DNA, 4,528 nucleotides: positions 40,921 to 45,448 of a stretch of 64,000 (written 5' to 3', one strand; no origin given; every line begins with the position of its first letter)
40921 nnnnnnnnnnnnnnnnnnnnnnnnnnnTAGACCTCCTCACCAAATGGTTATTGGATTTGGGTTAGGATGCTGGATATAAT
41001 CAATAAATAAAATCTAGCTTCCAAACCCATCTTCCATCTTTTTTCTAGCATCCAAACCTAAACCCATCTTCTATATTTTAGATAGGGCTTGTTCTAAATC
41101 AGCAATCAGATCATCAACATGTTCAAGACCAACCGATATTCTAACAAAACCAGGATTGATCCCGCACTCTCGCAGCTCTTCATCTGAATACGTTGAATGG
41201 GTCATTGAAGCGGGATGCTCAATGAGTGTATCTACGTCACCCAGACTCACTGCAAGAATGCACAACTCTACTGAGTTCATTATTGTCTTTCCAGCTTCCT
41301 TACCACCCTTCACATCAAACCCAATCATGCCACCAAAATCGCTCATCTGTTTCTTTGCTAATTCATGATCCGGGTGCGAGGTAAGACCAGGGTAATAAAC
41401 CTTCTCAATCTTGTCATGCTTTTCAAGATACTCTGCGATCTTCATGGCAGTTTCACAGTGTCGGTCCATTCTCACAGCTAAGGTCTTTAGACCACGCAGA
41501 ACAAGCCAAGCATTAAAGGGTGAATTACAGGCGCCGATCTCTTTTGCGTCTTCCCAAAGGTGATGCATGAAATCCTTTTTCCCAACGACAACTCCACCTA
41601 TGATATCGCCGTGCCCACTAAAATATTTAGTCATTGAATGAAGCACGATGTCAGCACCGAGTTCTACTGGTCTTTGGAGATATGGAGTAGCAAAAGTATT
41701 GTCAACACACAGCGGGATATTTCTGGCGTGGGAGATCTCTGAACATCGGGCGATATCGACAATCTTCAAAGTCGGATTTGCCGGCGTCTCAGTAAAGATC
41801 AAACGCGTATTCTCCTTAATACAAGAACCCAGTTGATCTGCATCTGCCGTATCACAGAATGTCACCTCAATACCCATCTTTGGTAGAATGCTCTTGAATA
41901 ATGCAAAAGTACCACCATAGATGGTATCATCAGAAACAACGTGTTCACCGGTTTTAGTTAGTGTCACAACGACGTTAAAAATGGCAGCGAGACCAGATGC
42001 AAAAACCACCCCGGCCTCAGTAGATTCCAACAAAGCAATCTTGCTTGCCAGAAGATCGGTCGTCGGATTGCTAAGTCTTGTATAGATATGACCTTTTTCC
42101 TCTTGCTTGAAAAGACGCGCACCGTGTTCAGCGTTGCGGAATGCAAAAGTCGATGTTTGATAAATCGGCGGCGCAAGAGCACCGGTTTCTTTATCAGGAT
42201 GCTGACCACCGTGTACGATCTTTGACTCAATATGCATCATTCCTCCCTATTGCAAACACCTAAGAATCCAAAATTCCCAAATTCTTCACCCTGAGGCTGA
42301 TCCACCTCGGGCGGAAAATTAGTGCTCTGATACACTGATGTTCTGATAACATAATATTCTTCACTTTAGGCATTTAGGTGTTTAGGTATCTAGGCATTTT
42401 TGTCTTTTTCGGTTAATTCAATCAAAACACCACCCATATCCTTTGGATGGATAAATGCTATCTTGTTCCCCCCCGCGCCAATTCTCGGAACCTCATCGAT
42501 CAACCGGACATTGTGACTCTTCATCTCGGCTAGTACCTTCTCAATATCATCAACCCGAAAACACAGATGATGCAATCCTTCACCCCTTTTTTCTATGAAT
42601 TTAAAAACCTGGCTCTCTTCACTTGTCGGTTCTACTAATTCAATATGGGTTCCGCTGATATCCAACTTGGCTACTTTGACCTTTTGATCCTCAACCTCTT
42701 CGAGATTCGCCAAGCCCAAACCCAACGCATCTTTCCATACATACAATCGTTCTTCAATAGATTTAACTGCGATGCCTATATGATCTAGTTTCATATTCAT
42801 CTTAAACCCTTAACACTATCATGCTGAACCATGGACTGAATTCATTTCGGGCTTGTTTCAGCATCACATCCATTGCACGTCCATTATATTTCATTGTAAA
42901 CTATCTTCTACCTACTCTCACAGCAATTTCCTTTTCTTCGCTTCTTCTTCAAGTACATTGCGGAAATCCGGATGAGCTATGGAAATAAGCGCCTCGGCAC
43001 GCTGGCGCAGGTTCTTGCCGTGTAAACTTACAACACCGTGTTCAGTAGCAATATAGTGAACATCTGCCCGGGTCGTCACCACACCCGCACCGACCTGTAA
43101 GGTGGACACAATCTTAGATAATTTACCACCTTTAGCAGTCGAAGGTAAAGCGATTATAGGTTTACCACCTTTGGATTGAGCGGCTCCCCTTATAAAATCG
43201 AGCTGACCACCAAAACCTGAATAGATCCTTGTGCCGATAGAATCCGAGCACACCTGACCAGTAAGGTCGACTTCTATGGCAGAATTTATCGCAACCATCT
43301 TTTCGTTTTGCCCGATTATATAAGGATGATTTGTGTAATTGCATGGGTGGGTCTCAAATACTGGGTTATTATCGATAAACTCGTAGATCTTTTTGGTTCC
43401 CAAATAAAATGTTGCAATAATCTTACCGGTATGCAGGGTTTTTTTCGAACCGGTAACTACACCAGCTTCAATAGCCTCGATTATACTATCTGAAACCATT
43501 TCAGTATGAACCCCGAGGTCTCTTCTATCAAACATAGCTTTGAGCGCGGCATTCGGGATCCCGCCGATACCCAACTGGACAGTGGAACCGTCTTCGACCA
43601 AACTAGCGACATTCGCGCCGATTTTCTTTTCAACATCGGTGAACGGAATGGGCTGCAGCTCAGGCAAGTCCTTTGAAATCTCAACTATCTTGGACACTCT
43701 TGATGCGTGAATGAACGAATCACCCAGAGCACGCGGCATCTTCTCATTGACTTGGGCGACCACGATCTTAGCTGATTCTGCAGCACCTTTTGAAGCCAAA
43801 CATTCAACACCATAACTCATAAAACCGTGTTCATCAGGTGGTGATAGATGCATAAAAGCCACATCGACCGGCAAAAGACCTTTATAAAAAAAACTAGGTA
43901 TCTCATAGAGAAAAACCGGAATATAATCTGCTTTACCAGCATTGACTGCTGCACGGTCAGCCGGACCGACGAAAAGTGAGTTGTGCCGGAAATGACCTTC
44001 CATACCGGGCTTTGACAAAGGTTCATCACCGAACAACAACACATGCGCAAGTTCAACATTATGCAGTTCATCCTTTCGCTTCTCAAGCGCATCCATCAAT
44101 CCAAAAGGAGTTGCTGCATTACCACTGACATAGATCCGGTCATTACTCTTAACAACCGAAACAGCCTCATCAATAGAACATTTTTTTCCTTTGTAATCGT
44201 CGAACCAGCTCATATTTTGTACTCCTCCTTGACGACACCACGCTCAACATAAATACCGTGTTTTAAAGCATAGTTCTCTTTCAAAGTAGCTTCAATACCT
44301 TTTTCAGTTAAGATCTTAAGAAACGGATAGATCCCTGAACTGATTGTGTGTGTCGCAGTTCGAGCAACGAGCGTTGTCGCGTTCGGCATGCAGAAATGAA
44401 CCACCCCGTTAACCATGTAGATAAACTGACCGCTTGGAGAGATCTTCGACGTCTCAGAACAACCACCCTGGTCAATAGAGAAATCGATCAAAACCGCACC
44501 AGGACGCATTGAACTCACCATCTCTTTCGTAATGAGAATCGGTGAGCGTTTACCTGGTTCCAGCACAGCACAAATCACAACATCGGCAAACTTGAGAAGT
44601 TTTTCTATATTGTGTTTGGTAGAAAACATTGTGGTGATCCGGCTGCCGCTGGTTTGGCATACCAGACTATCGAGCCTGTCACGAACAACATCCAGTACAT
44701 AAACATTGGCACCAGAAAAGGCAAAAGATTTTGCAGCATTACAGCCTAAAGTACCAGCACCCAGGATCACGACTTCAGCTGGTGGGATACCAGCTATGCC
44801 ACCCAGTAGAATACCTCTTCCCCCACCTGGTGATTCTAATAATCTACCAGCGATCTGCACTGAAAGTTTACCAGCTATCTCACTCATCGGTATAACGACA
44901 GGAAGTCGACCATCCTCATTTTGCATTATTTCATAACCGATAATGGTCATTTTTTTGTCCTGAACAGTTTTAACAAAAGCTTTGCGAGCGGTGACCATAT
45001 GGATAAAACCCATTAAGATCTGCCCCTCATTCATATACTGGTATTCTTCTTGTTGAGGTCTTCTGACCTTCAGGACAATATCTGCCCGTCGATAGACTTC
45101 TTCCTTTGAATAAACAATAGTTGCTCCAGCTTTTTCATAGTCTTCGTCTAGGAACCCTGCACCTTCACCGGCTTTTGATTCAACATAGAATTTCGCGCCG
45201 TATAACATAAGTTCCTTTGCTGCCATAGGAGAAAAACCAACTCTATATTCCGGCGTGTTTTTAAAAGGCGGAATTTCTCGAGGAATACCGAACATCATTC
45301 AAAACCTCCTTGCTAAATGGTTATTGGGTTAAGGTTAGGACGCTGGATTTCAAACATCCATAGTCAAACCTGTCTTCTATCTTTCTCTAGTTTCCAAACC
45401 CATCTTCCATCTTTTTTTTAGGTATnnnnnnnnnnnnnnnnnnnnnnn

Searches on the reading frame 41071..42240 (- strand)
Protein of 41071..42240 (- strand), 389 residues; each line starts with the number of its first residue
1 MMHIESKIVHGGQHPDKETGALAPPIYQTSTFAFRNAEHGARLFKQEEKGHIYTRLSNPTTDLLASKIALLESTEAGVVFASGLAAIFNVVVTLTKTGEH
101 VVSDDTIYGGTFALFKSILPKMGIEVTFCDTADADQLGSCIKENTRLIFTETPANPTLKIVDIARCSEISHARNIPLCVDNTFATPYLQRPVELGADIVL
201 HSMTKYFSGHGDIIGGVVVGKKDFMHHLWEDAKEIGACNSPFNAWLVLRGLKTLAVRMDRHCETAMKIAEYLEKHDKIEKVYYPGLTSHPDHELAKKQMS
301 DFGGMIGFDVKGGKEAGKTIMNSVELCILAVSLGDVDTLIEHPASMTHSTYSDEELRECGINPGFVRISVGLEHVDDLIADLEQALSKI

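Call 11: find_encoding_contigs(protein=window:41071-42240:-, flank=10000, max_places=10)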
Protein window:41071-42240:- (389 aa): no gene with exactly this product is on record in the collection.
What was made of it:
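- Tried and rejected: Exact look-up of a window protein: the genome is not in the collection (call 11).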

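Call 12: search_protein_families(library=pfam, proteins=[window:41071-42240:-])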
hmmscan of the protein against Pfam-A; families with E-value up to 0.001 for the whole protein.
window:41071-42240:- (389 aa): 3 families
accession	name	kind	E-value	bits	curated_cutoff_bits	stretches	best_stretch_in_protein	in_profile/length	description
PF01053.26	Cys_Met_Meta_PP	-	4.1e-151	503.3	27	1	6-386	2-380/381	Cys/Met metabolism PLP-dependent enzyme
PF00155.27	Aminotran_1_2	-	1e-08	35.3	19.7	1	54-219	45-233/361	Aminotransferase class I and II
PF06838.17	Met_gamma_lyase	-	0.00044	19.4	24.2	1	130-226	141-244/405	Methionine gamma-lyase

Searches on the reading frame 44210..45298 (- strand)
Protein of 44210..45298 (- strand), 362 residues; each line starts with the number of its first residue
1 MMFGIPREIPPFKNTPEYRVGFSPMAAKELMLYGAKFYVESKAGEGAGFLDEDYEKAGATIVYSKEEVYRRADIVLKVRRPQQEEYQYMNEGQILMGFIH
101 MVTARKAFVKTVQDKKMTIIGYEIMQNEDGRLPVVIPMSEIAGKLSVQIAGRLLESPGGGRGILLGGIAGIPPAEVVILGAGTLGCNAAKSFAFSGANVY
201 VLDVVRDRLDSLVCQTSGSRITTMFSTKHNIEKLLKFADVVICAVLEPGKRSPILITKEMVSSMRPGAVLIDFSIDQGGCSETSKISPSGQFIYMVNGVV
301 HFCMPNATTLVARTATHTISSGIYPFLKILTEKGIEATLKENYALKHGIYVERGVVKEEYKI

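Call 12: search_protein_families(library=pfam, proteins=[window:44210-45298:-])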
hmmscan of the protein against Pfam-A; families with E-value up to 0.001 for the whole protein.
window:44210-45298:- (362 aa): 7 families
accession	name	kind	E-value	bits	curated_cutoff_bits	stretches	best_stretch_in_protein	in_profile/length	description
PF01262.27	AlaDh_PNT_C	-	6.1e-60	202.7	23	1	146-357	1-212/214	Alanine dehydrogenase/PNT, C-terminal domain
PF05222.21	AlaDh_PNT_N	-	6.3e-38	130.5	30.4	1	4-142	1-136/136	Alanine dehydrogenase/PNT, N-terminal domain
PF02826.25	2-Hacid_dh_C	-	2.3e-07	30.8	25.1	1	175-273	38-126/178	D-isomer specific 2-hydroxyacid dehydrogenase, NAD binding domain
PF01488.26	Shikimate_DH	-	1.4e-06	28.9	24.3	1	174-274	13-112/138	Shikimate / quinate 5-dehydrogenase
PF03446.21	NAD_binding_2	-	2.4e-06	28.1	21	1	176-274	2-93/161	NAD binding domain of 6-phosphogluconate dehydrogenase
PF02737.24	3HCDH_N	-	0.00023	21.5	22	1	176-215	2-41/180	3-hydroxyacyl-CoA dehydrogenase, NAD binding domain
PF02882.25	THF_DHG_CYH_C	-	0.00094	19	27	0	209-282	52-113/160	Tetrahydrofolate dehydrogenase/cyclohydrolase, NAD(P)-binding domain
